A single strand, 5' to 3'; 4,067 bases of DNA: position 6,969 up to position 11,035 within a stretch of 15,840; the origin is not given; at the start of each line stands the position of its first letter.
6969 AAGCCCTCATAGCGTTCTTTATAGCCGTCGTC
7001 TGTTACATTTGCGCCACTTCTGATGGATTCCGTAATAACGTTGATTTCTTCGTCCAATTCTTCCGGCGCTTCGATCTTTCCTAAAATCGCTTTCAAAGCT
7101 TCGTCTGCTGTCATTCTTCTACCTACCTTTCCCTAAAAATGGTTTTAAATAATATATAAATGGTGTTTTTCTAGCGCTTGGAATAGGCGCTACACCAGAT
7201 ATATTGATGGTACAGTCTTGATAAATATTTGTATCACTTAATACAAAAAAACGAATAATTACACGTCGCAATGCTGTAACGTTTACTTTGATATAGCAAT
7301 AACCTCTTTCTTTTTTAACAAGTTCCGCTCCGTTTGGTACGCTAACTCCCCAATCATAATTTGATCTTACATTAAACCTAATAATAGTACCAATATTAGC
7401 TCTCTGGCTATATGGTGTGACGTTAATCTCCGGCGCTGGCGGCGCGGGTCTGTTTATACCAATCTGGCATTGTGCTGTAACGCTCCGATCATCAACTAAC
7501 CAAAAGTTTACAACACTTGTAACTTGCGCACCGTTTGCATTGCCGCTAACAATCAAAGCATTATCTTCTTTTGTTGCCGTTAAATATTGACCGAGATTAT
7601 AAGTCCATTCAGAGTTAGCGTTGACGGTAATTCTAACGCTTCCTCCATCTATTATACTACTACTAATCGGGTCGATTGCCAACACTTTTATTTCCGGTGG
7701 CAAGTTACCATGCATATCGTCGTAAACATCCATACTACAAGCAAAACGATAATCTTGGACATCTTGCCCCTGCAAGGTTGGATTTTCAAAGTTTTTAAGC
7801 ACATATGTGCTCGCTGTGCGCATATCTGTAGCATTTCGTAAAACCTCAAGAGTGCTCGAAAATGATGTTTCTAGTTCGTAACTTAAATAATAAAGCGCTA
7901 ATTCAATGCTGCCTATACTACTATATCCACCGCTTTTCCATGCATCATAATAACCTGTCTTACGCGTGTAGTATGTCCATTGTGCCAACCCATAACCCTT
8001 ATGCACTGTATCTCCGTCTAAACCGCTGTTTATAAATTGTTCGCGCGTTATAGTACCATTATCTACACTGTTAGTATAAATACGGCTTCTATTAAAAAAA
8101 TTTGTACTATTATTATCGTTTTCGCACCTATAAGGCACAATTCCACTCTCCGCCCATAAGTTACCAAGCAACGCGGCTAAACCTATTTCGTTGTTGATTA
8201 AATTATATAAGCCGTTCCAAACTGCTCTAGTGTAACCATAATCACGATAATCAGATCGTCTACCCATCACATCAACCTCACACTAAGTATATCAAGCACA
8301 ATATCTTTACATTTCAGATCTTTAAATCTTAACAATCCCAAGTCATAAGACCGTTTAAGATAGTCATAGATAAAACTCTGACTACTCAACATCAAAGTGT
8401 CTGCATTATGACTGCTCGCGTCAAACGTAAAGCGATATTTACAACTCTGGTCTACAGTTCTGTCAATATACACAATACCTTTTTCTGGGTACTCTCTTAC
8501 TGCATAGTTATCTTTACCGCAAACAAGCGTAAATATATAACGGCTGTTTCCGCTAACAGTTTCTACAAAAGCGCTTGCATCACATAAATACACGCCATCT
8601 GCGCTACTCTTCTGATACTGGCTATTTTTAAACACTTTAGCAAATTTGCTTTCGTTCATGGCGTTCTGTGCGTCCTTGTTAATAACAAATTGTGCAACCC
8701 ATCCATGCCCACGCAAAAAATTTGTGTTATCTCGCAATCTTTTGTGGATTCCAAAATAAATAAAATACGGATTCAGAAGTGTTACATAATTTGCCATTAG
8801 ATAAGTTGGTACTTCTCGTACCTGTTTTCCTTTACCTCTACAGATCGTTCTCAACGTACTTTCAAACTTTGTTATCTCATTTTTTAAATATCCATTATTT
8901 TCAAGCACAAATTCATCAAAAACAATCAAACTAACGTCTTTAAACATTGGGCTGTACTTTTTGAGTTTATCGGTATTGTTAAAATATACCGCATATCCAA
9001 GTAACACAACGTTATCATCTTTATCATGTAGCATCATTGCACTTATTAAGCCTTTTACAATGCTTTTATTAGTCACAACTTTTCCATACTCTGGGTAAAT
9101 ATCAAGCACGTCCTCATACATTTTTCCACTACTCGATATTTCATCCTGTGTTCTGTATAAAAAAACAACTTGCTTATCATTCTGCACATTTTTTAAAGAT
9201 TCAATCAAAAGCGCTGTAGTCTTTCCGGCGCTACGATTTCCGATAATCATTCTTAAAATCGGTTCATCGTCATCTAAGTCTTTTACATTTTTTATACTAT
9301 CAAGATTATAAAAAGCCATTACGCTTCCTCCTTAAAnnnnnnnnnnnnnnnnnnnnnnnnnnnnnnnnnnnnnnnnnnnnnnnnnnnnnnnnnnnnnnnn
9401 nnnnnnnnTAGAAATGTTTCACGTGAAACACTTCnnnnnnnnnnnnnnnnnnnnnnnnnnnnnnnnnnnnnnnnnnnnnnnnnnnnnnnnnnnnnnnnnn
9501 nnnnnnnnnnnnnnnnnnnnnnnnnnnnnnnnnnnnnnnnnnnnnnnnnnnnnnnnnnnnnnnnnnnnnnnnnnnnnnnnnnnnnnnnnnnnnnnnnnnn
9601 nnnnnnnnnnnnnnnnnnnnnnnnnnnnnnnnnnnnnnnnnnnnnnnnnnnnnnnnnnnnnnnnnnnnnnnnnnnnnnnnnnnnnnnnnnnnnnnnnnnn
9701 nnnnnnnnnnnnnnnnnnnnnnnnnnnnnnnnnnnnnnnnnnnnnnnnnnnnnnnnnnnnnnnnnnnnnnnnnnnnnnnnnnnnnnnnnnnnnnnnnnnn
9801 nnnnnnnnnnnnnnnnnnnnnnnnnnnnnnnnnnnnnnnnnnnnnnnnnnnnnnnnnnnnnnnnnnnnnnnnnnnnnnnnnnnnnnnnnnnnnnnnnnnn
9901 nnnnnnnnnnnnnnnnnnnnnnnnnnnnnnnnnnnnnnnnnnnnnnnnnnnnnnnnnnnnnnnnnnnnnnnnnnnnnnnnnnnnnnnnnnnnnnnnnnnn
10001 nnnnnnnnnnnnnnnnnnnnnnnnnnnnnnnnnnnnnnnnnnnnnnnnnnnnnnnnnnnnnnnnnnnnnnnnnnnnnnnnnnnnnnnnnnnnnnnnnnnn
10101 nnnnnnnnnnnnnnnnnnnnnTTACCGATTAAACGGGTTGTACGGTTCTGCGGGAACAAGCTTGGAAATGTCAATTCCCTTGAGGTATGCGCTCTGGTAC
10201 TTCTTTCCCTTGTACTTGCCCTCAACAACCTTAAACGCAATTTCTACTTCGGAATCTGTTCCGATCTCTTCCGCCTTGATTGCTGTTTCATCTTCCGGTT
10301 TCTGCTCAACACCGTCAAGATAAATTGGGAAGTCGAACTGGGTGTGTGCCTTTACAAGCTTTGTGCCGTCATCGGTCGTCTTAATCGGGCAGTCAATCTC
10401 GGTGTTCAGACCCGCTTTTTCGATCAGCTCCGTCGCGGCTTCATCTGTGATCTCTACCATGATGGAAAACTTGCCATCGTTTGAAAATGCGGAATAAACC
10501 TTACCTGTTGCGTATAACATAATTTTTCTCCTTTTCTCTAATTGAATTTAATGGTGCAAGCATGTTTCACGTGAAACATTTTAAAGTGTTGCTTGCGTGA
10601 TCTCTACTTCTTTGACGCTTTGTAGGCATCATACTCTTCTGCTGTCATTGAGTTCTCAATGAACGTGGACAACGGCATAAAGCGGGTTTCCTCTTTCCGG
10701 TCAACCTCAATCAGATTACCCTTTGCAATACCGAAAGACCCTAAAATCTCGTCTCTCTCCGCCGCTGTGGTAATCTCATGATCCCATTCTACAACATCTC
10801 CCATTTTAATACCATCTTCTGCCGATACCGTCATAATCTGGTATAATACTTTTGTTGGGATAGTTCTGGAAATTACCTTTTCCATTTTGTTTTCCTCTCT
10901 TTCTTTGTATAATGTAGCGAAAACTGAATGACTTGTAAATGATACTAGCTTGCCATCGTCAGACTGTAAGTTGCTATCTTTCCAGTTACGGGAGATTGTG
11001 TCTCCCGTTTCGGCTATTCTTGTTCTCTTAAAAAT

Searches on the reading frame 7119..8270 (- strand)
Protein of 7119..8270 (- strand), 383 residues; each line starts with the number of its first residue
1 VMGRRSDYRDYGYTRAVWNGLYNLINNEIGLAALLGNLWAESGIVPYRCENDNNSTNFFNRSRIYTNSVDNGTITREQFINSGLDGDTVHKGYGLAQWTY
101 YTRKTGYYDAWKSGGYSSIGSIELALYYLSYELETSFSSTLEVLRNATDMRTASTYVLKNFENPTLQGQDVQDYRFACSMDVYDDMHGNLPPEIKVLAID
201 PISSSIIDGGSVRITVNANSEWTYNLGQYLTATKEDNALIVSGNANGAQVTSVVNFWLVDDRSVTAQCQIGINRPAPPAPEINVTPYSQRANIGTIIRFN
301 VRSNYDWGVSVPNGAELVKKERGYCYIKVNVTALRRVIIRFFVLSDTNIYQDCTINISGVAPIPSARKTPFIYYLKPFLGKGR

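Call 19: search_protein_families(library=pfam, max_evalue=0.01, proteins=[window:7119-8270:-])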
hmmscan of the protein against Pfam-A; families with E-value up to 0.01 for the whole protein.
window:7119-8270:- (383 aa): 1 family
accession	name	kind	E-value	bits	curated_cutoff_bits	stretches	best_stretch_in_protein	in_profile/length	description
PF18013.6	Phage_lysozyme2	-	1.8e-15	57.8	28.2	1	16-168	5-123/140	Phage tail lysozyme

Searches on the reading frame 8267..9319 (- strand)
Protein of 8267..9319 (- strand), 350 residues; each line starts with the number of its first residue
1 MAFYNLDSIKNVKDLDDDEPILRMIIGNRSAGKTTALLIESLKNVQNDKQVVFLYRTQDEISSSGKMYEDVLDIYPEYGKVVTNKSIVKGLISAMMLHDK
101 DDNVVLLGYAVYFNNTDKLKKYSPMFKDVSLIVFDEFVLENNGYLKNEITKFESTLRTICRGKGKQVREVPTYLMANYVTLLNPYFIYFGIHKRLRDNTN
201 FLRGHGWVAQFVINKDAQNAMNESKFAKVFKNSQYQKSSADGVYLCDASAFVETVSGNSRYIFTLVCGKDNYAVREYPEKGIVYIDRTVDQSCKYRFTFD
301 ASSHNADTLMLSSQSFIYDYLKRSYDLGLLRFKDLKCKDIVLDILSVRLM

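Call 19: search_protein_families(library=pfam, max_evalue=0.01, proteins=[window:8267-9319:-])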
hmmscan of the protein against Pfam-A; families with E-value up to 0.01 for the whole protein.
window:8267-9319:- (350 aa): 1 family
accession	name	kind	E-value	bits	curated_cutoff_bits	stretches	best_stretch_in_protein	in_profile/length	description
PF05894.18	Podovirus_Gp16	-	3.7e-25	89.5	25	1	11-344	8-325/331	Podovirus DNA encapsidation protein (Gp16)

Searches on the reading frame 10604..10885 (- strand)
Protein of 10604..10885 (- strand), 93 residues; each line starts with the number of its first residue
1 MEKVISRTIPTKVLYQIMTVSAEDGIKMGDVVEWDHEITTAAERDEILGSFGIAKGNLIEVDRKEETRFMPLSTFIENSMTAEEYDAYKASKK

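Call 20: search_protein_families(library=pfam, max_evalue=0.01, proteins=[window:10604-10885:-])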
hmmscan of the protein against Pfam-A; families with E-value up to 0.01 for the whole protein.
window:10604-10885:- (93 aa): 0 families

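Call 55: search_protein_families(library=phrogs, max_evalue=0.001, proteins=[window:10604-10885:-])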
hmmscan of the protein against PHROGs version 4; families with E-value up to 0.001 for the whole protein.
window:10604-10885:- (93 aa): 0 families

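Call 80: find_encoding_contigs(protein=window:10604-10885:-, flank=10000, max_places=10)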
Protein window:10604-10885:- (93 aa): 22 contigs read that carry it; 10 places shown.
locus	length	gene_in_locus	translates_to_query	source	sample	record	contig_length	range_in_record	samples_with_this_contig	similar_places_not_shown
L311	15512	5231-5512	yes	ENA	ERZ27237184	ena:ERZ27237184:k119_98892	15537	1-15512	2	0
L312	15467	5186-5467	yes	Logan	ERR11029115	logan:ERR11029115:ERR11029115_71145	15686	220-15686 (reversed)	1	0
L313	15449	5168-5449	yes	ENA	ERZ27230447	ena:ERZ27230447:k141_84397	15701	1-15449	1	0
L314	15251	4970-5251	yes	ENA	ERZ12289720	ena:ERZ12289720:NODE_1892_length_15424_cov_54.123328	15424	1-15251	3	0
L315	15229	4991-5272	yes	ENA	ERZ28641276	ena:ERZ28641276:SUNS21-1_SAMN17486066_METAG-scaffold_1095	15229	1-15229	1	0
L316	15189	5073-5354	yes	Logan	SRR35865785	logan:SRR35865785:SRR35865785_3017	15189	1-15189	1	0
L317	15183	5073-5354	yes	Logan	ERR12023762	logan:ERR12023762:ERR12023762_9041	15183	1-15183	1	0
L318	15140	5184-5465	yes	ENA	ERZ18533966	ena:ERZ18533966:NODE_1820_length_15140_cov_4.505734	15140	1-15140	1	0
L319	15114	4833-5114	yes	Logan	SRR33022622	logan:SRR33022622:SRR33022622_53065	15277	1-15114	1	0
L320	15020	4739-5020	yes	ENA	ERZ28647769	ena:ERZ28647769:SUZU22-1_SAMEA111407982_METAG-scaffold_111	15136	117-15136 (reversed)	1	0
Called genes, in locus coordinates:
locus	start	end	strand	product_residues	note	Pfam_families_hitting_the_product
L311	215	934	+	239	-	PF01520:Amidase_3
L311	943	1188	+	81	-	-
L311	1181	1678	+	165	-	-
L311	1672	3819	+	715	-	-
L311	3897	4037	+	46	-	-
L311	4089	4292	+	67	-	-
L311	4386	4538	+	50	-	-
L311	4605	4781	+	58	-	-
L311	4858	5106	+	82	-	-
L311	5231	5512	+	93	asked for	-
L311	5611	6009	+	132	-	-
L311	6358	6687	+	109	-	PF05105:Phage_holin_4_1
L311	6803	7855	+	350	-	PF05894:Podovirus_Gp16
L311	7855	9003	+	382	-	PF18013:Phage_lysozyme2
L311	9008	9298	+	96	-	-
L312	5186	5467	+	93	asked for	-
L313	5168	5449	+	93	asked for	-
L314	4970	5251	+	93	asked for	-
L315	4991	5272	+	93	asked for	-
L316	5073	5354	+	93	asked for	-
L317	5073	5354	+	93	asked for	-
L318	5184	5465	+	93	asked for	-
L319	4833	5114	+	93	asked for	-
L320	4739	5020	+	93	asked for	-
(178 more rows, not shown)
